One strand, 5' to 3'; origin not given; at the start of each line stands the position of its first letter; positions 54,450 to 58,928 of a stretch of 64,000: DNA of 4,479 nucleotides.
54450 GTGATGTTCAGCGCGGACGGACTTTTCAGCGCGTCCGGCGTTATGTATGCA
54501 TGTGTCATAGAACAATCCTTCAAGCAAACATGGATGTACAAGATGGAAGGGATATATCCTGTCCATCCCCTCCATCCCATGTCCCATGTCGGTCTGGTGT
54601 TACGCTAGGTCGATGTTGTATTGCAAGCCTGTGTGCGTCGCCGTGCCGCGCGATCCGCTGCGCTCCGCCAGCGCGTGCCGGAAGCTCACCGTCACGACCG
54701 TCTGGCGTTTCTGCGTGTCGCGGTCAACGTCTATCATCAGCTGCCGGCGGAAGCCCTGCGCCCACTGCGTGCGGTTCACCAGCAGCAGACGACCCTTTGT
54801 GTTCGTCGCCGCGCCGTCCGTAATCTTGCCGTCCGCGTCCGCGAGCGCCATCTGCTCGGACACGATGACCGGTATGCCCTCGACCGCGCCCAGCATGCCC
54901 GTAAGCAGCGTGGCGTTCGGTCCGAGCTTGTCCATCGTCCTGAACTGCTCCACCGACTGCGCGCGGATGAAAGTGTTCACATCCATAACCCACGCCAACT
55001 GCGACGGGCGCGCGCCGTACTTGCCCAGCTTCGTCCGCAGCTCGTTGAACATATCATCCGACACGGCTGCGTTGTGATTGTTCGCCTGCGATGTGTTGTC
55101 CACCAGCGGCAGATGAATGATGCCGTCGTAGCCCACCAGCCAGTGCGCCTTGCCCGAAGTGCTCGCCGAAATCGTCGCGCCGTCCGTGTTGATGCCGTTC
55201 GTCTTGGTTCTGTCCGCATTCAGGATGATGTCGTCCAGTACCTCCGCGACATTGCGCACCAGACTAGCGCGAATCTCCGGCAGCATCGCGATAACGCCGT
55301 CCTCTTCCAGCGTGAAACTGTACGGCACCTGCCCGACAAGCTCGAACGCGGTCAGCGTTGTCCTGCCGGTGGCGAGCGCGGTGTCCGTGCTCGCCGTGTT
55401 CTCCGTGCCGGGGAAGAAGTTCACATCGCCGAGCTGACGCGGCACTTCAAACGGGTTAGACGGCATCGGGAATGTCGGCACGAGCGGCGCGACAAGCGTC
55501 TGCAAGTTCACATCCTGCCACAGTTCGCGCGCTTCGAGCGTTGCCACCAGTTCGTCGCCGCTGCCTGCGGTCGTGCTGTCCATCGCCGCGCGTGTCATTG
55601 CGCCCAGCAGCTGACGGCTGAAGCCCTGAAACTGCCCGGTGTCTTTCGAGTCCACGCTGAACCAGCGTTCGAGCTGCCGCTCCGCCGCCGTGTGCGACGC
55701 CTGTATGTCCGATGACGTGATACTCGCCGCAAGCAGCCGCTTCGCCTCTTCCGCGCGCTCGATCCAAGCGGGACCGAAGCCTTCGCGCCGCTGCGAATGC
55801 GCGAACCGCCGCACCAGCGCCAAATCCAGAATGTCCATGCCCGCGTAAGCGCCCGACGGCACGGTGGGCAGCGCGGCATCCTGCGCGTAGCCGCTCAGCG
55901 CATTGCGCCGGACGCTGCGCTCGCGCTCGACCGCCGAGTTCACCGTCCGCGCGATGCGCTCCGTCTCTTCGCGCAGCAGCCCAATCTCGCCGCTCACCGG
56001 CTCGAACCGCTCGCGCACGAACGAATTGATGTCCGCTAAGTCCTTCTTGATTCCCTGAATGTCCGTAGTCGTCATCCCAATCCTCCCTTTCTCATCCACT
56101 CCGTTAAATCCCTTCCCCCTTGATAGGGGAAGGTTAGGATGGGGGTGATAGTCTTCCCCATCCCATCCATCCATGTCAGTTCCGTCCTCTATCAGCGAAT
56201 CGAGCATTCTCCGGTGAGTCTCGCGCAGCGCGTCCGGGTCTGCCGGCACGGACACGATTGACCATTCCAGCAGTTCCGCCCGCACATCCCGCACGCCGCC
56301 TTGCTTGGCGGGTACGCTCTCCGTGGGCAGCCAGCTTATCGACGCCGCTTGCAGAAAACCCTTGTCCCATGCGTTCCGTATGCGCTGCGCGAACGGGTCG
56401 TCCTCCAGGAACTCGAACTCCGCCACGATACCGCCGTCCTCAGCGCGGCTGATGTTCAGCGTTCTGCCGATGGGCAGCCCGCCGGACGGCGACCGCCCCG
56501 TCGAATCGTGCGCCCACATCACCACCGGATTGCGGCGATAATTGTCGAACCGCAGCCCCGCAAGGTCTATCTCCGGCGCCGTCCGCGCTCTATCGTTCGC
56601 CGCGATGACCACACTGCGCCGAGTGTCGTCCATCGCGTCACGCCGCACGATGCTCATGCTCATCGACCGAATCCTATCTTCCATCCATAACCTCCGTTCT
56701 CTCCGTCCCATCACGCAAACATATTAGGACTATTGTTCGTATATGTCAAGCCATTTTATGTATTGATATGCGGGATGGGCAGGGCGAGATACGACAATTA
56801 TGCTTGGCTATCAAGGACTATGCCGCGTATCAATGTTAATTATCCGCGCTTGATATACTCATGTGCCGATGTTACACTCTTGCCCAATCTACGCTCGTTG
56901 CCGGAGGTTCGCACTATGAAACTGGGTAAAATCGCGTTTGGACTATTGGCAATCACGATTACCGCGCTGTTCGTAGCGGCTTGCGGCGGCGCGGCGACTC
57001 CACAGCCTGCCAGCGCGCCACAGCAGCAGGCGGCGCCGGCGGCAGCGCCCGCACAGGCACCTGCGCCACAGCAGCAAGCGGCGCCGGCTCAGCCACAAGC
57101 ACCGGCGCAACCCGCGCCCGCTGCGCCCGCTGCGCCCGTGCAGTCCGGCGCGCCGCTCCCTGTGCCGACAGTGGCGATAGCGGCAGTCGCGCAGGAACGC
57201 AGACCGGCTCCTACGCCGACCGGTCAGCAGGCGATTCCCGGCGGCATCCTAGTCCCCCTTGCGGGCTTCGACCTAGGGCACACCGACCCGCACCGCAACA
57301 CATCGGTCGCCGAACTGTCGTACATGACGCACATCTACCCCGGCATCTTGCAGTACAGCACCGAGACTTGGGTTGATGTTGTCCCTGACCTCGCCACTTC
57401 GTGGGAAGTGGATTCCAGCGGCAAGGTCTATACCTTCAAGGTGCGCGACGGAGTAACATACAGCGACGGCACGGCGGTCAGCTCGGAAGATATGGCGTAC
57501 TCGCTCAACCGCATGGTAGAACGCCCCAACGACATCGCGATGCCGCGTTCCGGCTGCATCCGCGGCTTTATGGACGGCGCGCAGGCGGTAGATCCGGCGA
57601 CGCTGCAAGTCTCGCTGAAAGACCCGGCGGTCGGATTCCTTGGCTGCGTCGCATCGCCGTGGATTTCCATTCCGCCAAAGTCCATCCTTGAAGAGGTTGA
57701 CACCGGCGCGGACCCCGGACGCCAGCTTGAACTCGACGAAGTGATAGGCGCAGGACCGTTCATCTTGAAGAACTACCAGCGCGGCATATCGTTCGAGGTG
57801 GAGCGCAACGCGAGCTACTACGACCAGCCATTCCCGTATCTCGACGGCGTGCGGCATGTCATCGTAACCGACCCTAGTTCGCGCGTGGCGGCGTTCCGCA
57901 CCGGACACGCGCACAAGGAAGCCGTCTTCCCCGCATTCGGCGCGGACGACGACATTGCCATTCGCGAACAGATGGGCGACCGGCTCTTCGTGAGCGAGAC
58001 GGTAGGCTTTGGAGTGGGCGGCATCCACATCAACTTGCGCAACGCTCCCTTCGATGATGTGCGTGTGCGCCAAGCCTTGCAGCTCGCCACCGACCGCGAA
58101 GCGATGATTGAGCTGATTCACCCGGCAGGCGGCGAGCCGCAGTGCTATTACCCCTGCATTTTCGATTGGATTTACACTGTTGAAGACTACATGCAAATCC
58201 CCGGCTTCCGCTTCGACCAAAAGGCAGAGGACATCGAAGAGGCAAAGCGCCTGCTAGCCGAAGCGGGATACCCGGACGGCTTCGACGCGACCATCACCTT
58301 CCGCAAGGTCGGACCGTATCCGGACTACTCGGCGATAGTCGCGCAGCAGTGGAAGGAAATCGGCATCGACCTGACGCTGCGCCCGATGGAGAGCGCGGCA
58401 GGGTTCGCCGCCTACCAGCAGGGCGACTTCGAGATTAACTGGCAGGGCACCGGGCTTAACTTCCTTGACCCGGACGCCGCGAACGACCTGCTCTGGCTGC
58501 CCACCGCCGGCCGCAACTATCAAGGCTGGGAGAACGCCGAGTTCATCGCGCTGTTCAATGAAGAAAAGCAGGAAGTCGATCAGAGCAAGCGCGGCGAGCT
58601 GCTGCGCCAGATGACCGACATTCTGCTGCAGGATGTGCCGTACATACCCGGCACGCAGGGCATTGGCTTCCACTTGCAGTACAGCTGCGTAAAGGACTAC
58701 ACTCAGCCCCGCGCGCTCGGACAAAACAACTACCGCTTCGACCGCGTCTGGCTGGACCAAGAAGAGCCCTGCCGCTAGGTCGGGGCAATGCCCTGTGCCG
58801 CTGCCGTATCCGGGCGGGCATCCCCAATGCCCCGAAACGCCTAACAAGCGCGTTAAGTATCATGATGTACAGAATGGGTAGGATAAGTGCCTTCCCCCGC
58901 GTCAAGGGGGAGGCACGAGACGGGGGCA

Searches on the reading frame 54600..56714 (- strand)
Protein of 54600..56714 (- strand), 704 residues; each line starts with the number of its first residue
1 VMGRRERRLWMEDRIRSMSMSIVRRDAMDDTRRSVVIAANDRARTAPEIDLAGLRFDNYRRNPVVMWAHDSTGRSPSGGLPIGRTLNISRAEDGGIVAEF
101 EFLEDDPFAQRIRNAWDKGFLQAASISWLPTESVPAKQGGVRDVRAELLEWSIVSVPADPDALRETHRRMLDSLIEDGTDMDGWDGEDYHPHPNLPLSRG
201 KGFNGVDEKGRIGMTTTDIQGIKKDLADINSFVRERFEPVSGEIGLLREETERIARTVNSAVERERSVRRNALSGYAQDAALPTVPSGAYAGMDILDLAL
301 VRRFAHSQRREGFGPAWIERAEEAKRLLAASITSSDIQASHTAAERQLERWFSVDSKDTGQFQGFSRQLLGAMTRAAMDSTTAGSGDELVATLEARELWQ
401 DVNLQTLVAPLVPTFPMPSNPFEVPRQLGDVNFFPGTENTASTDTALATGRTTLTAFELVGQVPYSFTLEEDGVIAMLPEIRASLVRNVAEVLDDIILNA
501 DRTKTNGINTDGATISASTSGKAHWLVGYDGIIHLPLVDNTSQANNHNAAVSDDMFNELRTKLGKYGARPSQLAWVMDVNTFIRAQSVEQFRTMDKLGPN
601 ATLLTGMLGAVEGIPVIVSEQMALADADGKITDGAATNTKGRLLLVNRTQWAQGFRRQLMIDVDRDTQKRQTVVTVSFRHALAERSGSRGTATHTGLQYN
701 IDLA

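Call 33: search_protein_families(library=pfam, proteins=[window:54600-56714:-], max_evalue=0.001)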
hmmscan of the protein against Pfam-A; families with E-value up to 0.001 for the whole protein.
window:54600-56714:- (704 aa): 1 family
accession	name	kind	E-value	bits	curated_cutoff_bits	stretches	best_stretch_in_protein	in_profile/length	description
PF05065.19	Phage_capsid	-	1.5e-10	41.4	24.2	1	395-682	10-267/280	Phage capsid family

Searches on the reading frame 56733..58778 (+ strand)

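Call 33: search_protein_families(library=pfam, proteins=[window:56733-58778:+], max_evalue=0.001)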
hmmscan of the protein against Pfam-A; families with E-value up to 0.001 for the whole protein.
window:56733-58778:+ (681 aa): 1 family
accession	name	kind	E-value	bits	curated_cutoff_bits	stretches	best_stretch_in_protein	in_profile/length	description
PF00496.27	SBP_bac_5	-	8.4e-70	236.2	32.4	1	216-592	2-365/368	Bacterial extracellular solute-binding proteins, family 5 Middle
